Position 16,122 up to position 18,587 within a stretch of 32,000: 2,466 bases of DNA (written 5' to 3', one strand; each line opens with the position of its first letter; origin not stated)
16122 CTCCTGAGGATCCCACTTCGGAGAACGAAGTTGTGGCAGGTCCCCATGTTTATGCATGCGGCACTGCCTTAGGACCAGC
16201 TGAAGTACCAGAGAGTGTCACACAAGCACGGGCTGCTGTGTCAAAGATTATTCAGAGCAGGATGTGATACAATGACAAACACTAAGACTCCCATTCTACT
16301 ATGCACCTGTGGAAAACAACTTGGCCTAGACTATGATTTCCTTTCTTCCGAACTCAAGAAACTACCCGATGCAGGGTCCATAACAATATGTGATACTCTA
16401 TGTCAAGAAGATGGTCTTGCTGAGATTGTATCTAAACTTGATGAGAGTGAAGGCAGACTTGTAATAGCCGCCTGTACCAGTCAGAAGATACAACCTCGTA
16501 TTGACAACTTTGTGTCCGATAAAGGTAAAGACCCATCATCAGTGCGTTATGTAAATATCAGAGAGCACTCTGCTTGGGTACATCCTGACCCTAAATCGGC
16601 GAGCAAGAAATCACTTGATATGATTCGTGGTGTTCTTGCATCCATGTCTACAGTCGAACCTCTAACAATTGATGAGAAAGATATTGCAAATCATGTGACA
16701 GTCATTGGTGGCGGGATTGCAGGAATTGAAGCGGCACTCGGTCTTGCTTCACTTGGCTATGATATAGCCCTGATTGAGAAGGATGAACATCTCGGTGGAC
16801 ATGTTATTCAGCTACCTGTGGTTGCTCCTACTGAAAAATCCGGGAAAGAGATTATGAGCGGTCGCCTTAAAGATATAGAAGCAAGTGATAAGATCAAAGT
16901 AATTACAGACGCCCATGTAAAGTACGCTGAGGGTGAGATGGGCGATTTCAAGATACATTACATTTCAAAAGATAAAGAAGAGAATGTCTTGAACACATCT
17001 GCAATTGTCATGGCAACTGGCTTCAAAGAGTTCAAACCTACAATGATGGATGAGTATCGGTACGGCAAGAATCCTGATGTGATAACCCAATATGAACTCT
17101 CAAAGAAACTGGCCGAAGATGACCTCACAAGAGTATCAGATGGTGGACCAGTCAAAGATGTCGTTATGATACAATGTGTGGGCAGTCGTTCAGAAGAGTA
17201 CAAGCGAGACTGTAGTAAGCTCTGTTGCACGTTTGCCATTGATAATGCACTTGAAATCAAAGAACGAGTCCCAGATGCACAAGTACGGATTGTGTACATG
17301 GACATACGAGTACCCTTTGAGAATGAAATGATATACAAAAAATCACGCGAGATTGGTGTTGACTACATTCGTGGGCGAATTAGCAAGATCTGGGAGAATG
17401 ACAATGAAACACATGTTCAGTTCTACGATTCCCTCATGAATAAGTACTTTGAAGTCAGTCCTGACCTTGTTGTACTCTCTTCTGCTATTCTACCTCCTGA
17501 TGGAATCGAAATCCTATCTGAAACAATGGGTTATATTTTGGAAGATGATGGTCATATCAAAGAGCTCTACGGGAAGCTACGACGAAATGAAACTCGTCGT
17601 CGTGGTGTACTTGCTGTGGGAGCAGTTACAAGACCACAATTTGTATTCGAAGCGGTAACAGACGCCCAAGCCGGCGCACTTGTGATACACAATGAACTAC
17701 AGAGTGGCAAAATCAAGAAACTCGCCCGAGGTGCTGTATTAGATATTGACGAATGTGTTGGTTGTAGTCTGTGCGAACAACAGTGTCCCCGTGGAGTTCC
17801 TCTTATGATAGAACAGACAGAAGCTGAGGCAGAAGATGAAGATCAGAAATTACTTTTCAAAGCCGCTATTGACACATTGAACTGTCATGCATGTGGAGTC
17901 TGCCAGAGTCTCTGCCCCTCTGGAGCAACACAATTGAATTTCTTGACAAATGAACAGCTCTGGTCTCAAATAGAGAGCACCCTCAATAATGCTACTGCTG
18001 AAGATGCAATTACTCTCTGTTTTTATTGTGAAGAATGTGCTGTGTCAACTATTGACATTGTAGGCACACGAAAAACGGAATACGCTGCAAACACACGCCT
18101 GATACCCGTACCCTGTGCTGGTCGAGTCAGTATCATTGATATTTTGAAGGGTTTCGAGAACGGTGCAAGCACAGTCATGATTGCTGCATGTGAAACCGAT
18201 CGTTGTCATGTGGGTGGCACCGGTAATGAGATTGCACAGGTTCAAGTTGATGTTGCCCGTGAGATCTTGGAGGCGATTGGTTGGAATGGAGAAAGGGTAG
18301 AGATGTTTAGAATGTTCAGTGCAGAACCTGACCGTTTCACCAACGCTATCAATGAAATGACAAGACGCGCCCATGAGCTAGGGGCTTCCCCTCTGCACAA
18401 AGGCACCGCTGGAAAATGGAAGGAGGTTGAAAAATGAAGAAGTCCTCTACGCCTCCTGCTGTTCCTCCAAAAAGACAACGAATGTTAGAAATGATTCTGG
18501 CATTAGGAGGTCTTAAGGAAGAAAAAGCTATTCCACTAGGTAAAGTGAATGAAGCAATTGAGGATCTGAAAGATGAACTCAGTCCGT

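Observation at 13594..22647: Hydrogenase-less, Etf-less Hdr-type operon (hdrC-hdrB-hdrA-hdrA/mvhD-gltD-like) followed by an acyl-CoA dehydrogenase: candidate new electron-bifurcating module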

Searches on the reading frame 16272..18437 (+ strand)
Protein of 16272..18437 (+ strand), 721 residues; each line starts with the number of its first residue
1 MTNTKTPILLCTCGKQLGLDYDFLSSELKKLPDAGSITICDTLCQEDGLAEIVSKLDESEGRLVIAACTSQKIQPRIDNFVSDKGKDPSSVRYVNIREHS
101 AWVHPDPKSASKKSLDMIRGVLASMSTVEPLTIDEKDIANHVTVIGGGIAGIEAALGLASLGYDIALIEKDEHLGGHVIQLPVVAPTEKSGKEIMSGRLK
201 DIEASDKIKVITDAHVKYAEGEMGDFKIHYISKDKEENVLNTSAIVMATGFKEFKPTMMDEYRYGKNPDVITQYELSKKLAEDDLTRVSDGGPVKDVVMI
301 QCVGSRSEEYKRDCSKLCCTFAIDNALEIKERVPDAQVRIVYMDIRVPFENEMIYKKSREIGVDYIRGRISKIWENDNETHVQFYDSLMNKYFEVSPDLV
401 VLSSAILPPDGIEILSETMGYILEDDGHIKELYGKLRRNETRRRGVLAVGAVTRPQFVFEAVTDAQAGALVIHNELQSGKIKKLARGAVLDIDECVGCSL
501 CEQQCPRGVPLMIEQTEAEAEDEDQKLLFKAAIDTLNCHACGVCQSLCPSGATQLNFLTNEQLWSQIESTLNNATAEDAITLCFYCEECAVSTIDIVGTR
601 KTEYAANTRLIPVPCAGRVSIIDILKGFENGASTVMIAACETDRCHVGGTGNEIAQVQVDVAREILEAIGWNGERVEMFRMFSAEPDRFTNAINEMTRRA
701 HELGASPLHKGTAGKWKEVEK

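Call 4: search_protein_families(library=pfam, proteins=[window:16272-18437:+], max_evalue=0.01)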
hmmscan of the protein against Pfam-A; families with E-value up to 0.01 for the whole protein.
window:16272-18437:+ (721 aa): 18 families
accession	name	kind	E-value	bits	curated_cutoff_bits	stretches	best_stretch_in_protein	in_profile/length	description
PF02662.21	FlpD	-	2.3e-31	108.8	22.3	1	582-704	2-123/123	Methyl-viologen-reducing hydrogenase, delta subunit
PF07992.20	Pyr_redox_2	-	6e-12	46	26.1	1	141-273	2-132/291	Pyridine nucleotide-disulphide oxidoreductase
PF12838.12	Fer4_7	-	5.4e-09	36.8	27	2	495-552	2-52/52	4Fe-4S dicluster domain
PF13183.11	Fer4_8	-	1.1e-07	32.7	27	1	536-590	3-61/68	4Fe-4S dicluster domain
PF12831.13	FAD_oxidored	-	2.5e-07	30.8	27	1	142-188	2-48/416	FAD dependent oxidoreductase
PF01134.28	GIDA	-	7.3e-07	29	22.1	1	142-182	2-39/391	Glucose inhibited division protein A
PF13534.11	Fer4_17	-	1.4e-06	29.2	22.2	1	537-591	1-54/61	4Fe-4S dicluster domain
PF13450.12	NAD_binding_8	-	1.8e-06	28.6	21.9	1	144-178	1-35/68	NAD(P)-binding Rossmann-like domain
PF00037.32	Fer4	-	2e-06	27.8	21.1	2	489-509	2-22/24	4Fe-4S binding domain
PF13738.12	Pyr_redox_3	-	2.2e-06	27.6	30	1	140-252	165-268/305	Pyridine nucleotide-disulphide oxidoreductase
PF13187.11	Fer4_9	-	6e-06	26.6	27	1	494-552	1-51/52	4Fe-4S dicluster domain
PF01266.30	DAO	-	6.3e-05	23.1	27.9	1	142-176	2-36/353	FAD dependent oxidoreductase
PF00890.30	FAD_binding_2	-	8.3e-05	22.4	20.4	1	142-177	2-37/414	FAD binding domain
PF13237.11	Fer4_10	-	0.00022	21.5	25.5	1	489-549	3-53/53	4Fe-4S dicluster domain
PF00070.33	Pyr_redox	-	0.00027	21.8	22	1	141-175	1-35/82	Pyridine nucleotide-disulphide oxidoreductase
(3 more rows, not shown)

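Call 5: search_protein_families(library=ncbifam, proteins=[window:16272-18437:+], max_evalue=0.001)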
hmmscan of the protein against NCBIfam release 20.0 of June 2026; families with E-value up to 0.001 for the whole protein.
window:16272-18437:+ (721 aa): 75 families (the best 25 are shown)
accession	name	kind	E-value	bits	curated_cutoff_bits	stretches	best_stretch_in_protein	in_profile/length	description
NF040770.1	hetero_SS_HdrA2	exception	8.2e-135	450.8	1100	2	233-705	309-773/777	CoB-CoM heterodisulfide reductase HdrA2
NF041778.1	hetero_SS_HdrA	equivalog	3.2e-99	332.8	1400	2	235-638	321-713/771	ferredoxin:CoB-CoM heterodisulfide reductase subunit HdrA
NF041891.1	hdrA_Methbact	equivalog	2.5e-92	310.4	1300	2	231-683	304-741/762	ferredoxin:CoB-CoM heterodisulfide reductase subunit HdrA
NF045873.1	F420_non_VhuD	exception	9.6e-30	103.4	215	1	579-709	2-131/132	F420-non-reducing hydrogenase iron-sulfur subunit VhuD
NF010590.0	PRK13984.1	equivalog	1.9e-11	42.8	946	2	489-555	46-110/611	putative oxidoreductase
TIGR01971.1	NuoI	subfamily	1.2e-09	37.8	113.05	1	492-555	41-100/121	NADH-quinone oxidoreductase, chain I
NF009410.0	PRK12771.1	subfamily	1.4e-08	33.8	516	1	131-178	130-177/566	NAD(P)-binding protein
NF042909.1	FMH_DH_FwdF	exception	3.5e-08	32.9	375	1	484-591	90-192/336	tungsten-dependent formylmethanofuran dehydrogenase subunit FwdF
NF004943.0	PRK06292.2-1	equivalog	3.6e-08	32.6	432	1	136-261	168-278/456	dihydrolipoyl dehydrogenase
NF045599.1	bili_reduct_long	exception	3.9e-08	32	750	1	131-195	373-436/641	bilirubin reductase, long form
NF041087.1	bile_acid_BaiCD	equivalog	1.6e-07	29.8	825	1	132-203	373-443/642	bile acid Fe-S flavoenzyme BaiCD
NF006221.0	PRK08348.1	subfamily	4.3e-07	29.7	124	1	486-555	36-94/136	NADH-plastoquinone oxidoreductase subunit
TIGR03997.1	mycofact_OYE_2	equivalog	7.3e-07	27.9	793.15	1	130-202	370-441/645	mycofactocin system FadH/OYE family oxidoreductase 2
NF045663.1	diclust_near_Sec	equivalog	7.8e-07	27.5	530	1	133-237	100-201/759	pyridine nucleotide-disulfide oxidoreductase/dicluster-binding protein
NF004543.0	PRK05888.2-5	equivalog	8.5e-07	28.7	243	1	488-553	54-115/217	NADH-quinone oxidoreductase subunit NuoI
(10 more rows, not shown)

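Call 22: search_solved_structures(query=window:16272-18437:+, max_evalue=0.00001)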
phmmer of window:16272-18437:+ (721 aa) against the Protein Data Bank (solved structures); distinct sequences matched with E-value up to 0.00001: 18.
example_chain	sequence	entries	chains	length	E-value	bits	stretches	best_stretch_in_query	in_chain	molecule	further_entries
8rvu_a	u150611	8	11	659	1e-86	294.8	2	234-574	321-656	H(2):CoB-CoM heterodisulfide,ferredoxin reductase subunit A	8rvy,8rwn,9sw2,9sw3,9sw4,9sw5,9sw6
8rvv_A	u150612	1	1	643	1.6e-85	290.9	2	234-572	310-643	H(2):CoB-CoM heterodisulfide,ferredoxin reductase subunit A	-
5odc_A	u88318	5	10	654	6.9e-80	272.3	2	234-571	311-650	Heterodisulfide reductase, subunit A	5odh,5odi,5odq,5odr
9sfi_A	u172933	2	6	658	3.4e-78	266.7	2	228-574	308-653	CoB--CoM heterodisulfide reductase iron-sulfur subunit A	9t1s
7bkb_A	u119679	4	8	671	3.3e-59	203.9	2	238-569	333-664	CoB--CoM heterodisulfide reductase iron-sulfur subunit A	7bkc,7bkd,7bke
6tjr_A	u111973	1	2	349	7.1e-40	140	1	142-470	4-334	Fumarate reductase/succinate dehydrogenase flavoprotein domain protein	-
9sfi_K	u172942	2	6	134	2.1e-23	85.6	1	579-708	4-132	F420-non-reducing hydrogenase subunit delta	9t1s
9sw2_D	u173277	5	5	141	4.6e-15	58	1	576-712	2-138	F420-non-reducing hydrogenase iron-sulfur subunit D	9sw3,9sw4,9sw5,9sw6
7bkb_F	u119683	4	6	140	1.4e-13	53.1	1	582-709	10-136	F420-non-reducing hydrogenase subunit D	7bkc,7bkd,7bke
5odc_D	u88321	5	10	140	3.1e-13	52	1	582-708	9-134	Methyl-viologen reducing hydrogenase subunit D | Methyl-viologen reducing hydrogenase, subunit D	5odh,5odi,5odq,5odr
8rvu_F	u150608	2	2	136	2.6e-12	48.9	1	583-704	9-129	Methyl viologen-reducing hydrogenase, subunit D-related protein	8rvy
8rvv_F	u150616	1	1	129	3.7e-12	48.4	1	583-703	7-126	Methyl viologen-reducing hydrogenase, subunit D-related protein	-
5t5i_F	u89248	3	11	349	2.6e-09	39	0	481-559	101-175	Tungsten formylmethanofuran dehydrogenase subunit fwdF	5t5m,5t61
9sw6_H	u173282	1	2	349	3.6e-09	38.6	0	480-556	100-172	Tungsten formylmethanofuran dehydrogenase, subunit F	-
7bkb_K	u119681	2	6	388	7.2e-09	37.6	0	485-549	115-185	Formylmethanofuran dehydrogenase, subunit F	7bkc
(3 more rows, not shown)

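Call 24: find_homologous_proteins(query=window:16272-18437:+, max_evalue=1e-20)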
Query window:16272-18437:+ (721 aa): 1494 proteins with E <= 1e-20 among 8000 candidates; the best 120 are listed.
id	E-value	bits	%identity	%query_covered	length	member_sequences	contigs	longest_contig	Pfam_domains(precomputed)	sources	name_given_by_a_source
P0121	0.0e+0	1639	100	100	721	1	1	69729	PF13450.13,PF02662.22,PF07992.21,PF00037.33,PF13738.13,PF12838.13,PF13534.12,PF13183.12,PF13187.12,PF01134.29,PF12831.14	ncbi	-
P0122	0.0e+0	1248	74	99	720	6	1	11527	PF02662.22,PF07992.21,PF00070.34,PF00037.33,PF13738.13,PF12838.13,PF13183.12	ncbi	ncbi:MAG: hydrogenase iron-sulfur subunit [Candidatus Thorarchaeota archaeon]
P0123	0.0e+0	1238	73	100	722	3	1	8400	PF13450.13,PF02662.22,PF07992.21,PF00070.34,PF00037.33,PF12838.13,PF13237.12,PF13187.12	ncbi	ncbi:MAG: hydrogenase iron-sulfur subunit [Candidatus Thorarchaeota archaeon]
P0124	0.0e+0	1225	73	99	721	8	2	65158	PF13450.13,PF02662.22,PF07992.21,PF00070.34,PF12838.13,PF01134.29,PF12831.14,PF01266.31,PF00037.33,PF13738.13,PF01262.28,PF13237.12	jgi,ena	jgi:heterodisulfide reductase subunit A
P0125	0.0e+0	1223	73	100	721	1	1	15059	PF02662.22,PF07992.21,PF00070.34,PF00037.33,PF13738.13,PF12838.13,PF13237.12,PF13183.12,PF13187.12,PF01134.29,PF12831.14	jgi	jgi:heterodisulfide reductase subunit A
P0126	0.0e+0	1223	73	100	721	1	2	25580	PF13450.13,PF02662.22,PF07992.21,PF00070.34,PF12838.13,PF01134.29,PF12831.14,PF01266.31,PF13738.13,PF01262.28,PF13237.12,PF13187.12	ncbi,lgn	-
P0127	0.0e+0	1221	72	100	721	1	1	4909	PF13450.13,PF02662.22,PF07992.21,PF00070.34,PF12838.13,PF01134.29,PF12831.14,PF01266.31,PF00037.33,PF13738.13,PF13237.12,PF13187.12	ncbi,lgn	ncbi:MAG: hydrogenase iron-sulfur subunit [Candidatus Thorarchaeota archaeon]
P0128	0.0e+0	1219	73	100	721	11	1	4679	PF01266.31,PF13450.13,PF02662.22,PF07992.21,PF00070.34,PF00037.33,PF13738.13,PF12838.13,PF13187.12,PF01134.29,PF12831.14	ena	-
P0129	0.0e+0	1218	73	100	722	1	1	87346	PF13450.13,PF02662.22,PF07992.21,PF00070.34,PF00037.33,PF13738.13,PF12838.13,PF01134.29,PF12831.14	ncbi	ncbi:MAG: hydrogenase iron-sulfur subunit [Candidatus Thorarchaeota archaeon]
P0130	0.0e+0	1218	73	100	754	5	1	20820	PF02662.22,PF07992.21,PF00070.34,PF00037.33,PF12838.13,PF13237.12,PF13183.12,PF01134.29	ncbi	ncbi:MAG: hydrogenase iron-sulfur subunit [Candidatus Thorarchaeota archaeon]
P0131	0.0e+0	1215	72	100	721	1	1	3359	PF13450.13,PF02662.22,PF07992.21,PF00070.34,PF00037.33,PF13738.13,PF12838.13,PF13237.12,PF13187.12,PF01134.29,PF12831.14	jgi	jgi:heterodisulfide reductase subunit A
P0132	0.0e+0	1214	73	100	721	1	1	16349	PF01266.31,PF13450.13,PF02662.22,PF07992.21,PF00070.34,PF00037.33,PF13738.13,PF12838.13,PF13187.12,PF01134.29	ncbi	ncbi:MAG: hydrogenase iron-sulfur subunit [Candidatus Thorarchaeota archaeon]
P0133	0.0e+0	1213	72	100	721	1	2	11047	PF13450.13,PF02662.22,PF07992.21,PF00070.34,PF00037.33,PF13738.13,PF12838.13,PF13237.12,PF13187.12,PF01134.29,PF12831.14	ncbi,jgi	ncbi:MAG: hydrogenase iron-sulfur subunit [Candidatus Thorarchaeota archaeon]|jgi:heterodisulfide re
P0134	0.0e+0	1212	73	100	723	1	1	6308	PF13450.13,PF02662.22,PF07992.21,PF00070.34,PF00037.33,PF12838.13,PF13183.12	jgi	-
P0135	0.0e+0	1212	72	99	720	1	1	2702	PF02662.22,PF07992.21,PF00070.34,PF00037.33,PF12838.13,PF13183.12,PF13187.12,PF01134.29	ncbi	-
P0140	0.0e+0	1209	72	100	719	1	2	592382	PF13450.13,PF00890.31,PF02662.22,PF07992.21,PF00070.34,PF00037.33,PF13738.13,PF03486.21,PF12838.13,PF01134.29,PF12831.14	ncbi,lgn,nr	ncbi:MAG: hypothetical protein BAJATHORv1_20517 [Candidatus Thorarchaeota archaeon]|nr:MAG: hypothet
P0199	0.0e+0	1186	71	100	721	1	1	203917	PF13450.13,PF02662.22,PF07992.21,PF00070.34,PF03486.21,PF12838.13,PF01134.29,PF12831.14,PF00890.31,PF00037.33,PF13738.13,PF13237.12,PF13183.12,PF13187.12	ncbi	ncbi:MAG: hydrogenase iron-sulfur subunit [Candidatus Sifarchaeia archaeon]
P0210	0.0e+0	1181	70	100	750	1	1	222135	PF13450.13,PF02662.22,PF07992.21,PF00070.34,PF00037.33,PF13738.13,PF12838.13,PF13187.12,PF01134.29,PF12831.14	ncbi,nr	ncbi:MAG: hydrogenase iron-sulfur subunit [Candidatus Lokiarchaeota archaeon]|nr:hydrogenase iron-su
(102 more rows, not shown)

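Call 25: find_encoding_contigs(protein=P0199, flank=10000, max_places=1)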
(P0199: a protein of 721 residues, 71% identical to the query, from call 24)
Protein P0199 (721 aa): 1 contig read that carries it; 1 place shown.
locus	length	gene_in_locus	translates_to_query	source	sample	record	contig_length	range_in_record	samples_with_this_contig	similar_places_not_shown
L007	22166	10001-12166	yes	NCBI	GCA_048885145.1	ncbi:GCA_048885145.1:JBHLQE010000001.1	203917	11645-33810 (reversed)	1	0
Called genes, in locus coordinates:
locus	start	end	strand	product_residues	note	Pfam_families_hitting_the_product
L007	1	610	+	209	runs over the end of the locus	PF01170:UPF0020, PF05175:MTS, PF02475:TRM5-TYW2_MTfase (weak), PF06325:PrmA, PF08241:Methyltransf_11 (weak), PF09445:Methyltransf_15 (faint), PF13649:Methyltransf_25, PF13847:Methyltransf_31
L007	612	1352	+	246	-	PF14382:ECR1_N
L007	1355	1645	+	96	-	PF13656:RNA_pol_L_2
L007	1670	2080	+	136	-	PF11469:Ribonucleas_3_2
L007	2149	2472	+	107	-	PF02150:Zn_ribbon_RPB9, PF01096:Zn_ribbon_TFIIS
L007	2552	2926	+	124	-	-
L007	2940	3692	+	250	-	PF00705:PCNA_N, PF02144:Rad1 (faint), PF02747:PCNA_C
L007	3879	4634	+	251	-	PF00705:PCNA_N, PF02747:PCNA_C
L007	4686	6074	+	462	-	PF01896:DNA_primase_S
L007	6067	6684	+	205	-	PF22090:Gins51_C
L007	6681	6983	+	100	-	-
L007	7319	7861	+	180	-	PF13183:Fer4_8, PF13237:Fer4_10 (weak), PF12838:Fer4_7 (faint), PF13187:Fer4_9 (weak), PF13534:Fer4_17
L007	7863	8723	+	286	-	PF02754:CCG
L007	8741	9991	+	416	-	PF00070:Pyr_redox (faint), PF00890:FAD_binding_2, PF01134:GIDA (faint), PF01266:DAO (weak), PF01494:FAD_binding_3 (weak), PF07992:Pyr_redox_2 (weak), PF12831:FAD_oxidored, PF13450:NAD_binding_8 (weak), +2 more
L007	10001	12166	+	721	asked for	PF07992:Pyr_redox_2, PF13738:Pyr_redox_3 (weak), PF00070:Pyr_redox (weak), PF01134:GIDA (weak), PF12831:FAD_oxidored (weak), PF13450:NAD_binding_8 (weak), PF12838:Fer4_7, PF02662:FlpD, +6 more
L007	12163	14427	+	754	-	PF13183:Fer4_8 (faint), PF13187:Fer4_9 (faint), PF00037:Fer4 (faint), PF12797:Fer4_2 (faint), PF12837:Fer4_6 (faint), PF12838:Fer4_7, PF13237:Fer4_10 (faint)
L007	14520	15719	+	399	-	PF02771:Acyl-CoA_dh_N, PF02770:Acyl-CoA_dh_M, PF00441:Acyl-CoA_dh_1, PF22924:ACOX_C_alpha1 (weak), PF08028:Acyl-CoA_dh_2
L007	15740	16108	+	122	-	PF00190:Cupin_1 (weak), PF02311:AraC_binding (weak), PF07883:Cupin_2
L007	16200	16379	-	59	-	-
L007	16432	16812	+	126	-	-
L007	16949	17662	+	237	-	PF07282:Cas12f1-like_TNB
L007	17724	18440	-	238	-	PF14464:Prok-JAB (weak)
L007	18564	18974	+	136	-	PF02662:FlpD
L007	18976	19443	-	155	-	PF00583:Acetyltransf_1, PF13527:Acetyltransf_9, PF13673:Acetyltransf_10, PF13508:Acetyltransf_7, PF08445:FR47 (weak)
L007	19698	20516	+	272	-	PF01966:HD (weak)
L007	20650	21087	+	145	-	PF13404:HTH_AsnC-type, PF13412:HTH_24, PF01037:AsnC_trans_reg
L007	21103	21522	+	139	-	PF14464:Prok-JAB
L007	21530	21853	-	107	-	PF01900:RNase_P_Rpp14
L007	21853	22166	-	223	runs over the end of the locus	PF01876:RNase_P_p30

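Call 26: find_encoding_contigs(protein=P0210, flank=10000, max_places=1)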
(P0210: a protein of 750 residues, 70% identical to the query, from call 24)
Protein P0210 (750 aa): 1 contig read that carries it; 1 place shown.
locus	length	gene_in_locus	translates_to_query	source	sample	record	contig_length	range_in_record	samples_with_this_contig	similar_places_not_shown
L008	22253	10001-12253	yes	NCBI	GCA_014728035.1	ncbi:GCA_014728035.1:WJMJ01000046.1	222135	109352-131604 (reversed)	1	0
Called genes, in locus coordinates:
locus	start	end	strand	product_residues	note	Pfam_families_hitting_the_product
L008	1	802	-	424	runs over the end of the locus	PF13191:AAA_16, PF13401:AAA_22, PF00004:AAA, PF22606:Cdc6-ORC-like_ATPase_lid (weak), PF22703:Cdc6_lid, PF09079:WHD_Cdc6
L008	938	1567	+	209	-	PF01170:UPF0020, PF03602:Cons_hypoth95 (weak), PF05175:MTS, PF06325:PrmA, PF08241:Methyltransf_11 (weak), PF13649:Methyltransf_25 (weak), PF13847:Methyltransf_31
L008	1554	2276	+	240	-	PF14382:ECR1_N, PF10447:EXOSC1 (faint)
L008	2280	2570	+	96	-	PF13656:RNA_pol_L_2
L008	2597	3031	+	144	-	PF11469:Ribonucleas_3_2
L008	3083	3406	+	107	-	PF02150:Zn_ribbon_RPB9, PF01096:Zn_ribbon_TFIIS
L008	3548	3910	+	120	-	-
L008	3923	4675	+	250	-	PF00705:PCNA_N, PF02747:PCNA_C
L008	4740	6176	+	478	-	PF01896:DNA_primase_S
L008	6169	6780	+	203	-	PF22090:Gins51_C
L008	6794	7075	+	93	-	-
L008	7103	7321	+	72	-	-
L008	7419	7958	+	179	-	PF13484:Fer4_16 (faint), PF13183:Fer4_8, PF13237:Fer4_10 (weak), PF12838:Fer4_7 (faint), PF13187:Fer4_9, PF13534:Fer4_17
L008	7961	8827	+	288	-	PF02754:CCG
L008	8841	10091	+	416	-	PF00890:FAD_binding_2 (weak), PF01266:DAO (weak), PF01494:FAD_binding_3 (weak), PF07992:Pyr_redox_2 (weak), PF12831:FAD_oxidored (weak), PF13450:NAD_binding_8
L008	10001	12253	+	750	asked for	PF13738:Pyr_redox_3 (weak), PF00070:Pyr_redox (weak), PF01134:GIDA (faint), PF07992:Pyr_redox_2, PF12831:FAD_oxidored (weak), PF12838:Fer4_7 (weak), PF13187:Fer4_9 (weak), PF02662:FlpD, +2 more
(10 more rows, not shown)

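Call 27: find_encoding_contigs(protein=P0140, flank=10000, max_places=1)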
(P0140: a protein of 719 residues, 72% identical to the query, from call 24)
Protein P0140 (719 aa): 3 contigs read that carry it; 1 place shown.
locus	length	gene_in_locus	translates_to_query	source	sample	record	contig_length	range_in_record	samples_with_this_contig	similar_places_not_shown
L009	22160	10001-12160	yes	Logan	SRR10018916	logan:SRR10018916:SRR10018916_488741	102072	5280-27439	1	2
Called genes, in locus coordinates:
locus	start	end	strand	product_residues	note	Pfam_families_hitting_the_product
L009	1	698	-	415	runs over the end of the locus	PF13191:AAA_16, PF00004:AAA, PF13401:AAA_22, PF22606:Cdc6-ORC-like_ATPase_lid (weak), PF22703:Cdc6_lid, PF09079:WHD_Cdc6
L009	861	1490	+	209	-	PF01170:UPF0020, PF03602:Cons_hypoth95 (weak), PF05175:MTS, PF02475:TRM5-TYW2_MTfase (weak), PF06325:PrmA, PF08241:Methyltransf_11 (weak), PF13649:Methyltransf_25, PF13847:Methyltransf_31, +1 more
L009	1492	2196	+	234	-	PF14382:ECR1_N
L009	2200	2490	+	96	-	PF13656:RNA_pol_L_2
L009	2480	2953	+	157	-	PF11469:Ribonucleas_3_2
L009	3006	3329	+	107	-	PF02150:Zn_ribbon_RPB9, PF07282:Cas12f1-like_TNB (faint), PF01096:Zn_ribbon_TFIIS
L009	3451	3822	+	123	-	-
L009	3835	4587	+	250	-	PF00705:PCNA_N, PF02747:PCNA_C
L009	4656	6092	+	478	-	PF01896:DNA_primase_S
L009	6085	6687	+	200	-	PF22090:Gins51_C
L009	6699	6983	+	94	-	-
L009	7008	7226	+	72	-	-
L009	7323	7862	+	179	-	PF13484:Fer4_16 (faint), PF13183:Fer4_8, PF13237:Fer4_10 (weak), PF12838:Fer4_7 (weak), PF13187:Fer4_9 (weak), PF13534:Fer4_17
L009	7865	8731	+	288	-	PF02754:CCG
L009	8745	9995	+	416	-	PF00070:Pyr_redox (faint), PF00890:FAD_binding_2 (weak), PF01266:DAO (weak), PF01494:FAD_binding_3 (weak), PF07992:Pyr_redox_2 (weak), PF12831:FAD_oxidored, PF13450:NAD_binding_8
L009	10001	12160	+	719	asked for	PF13738:Pyr_redox_3 (weak), PF00070:Pyr_redox (weak), PF01134:GIDA (weak), PF07992:Pyr_redox_2, PF12831:FAD_oxidored (weak), PF13450:NAD_binding_8 (weak), PF12838:Fer4_7, PF02662:FlpD, +3 more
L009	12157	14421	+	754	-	PF12802:MarR_2 (faint), PF13484:Fer4_16 (faint), PF13187:Fer4_9 (faint), PF00037:Fer4 (weak), PF12837:Fer4_6 (weak), PF12838:Fer4_7, PF13183:Fer4_8 (weak), PF13237:Fer4_10 (weak), +1 more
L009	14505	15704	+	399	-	PF02771:Acyl-CoA_dh_N, PF02770:Acyl-CoA_dh_M, PF00441:Acyl-CoA_dh_1, PF22924:ACOX_C_alpha1 (faint), PF08028:Acyl-CoA_dh_2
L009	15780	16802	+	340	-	-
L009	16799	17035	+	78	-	-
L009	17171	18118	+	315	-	-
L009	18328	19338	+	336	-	-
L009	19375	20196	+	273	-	PF01149:Fapy_DNA_glyco, PF06831:H2TH, PF06827:zf-FPG_IleRS (weak)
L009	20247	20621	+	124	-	PF00190:Cupin_1, PF01050:MannoseP_isomer (weak), PF07883:Cupin_2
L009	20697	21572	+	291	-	PF00581:Rhodanese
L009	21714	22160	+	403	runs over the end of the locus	PF04282:DUF438, PF01814:Hemerythrin, PF13596:PAS_10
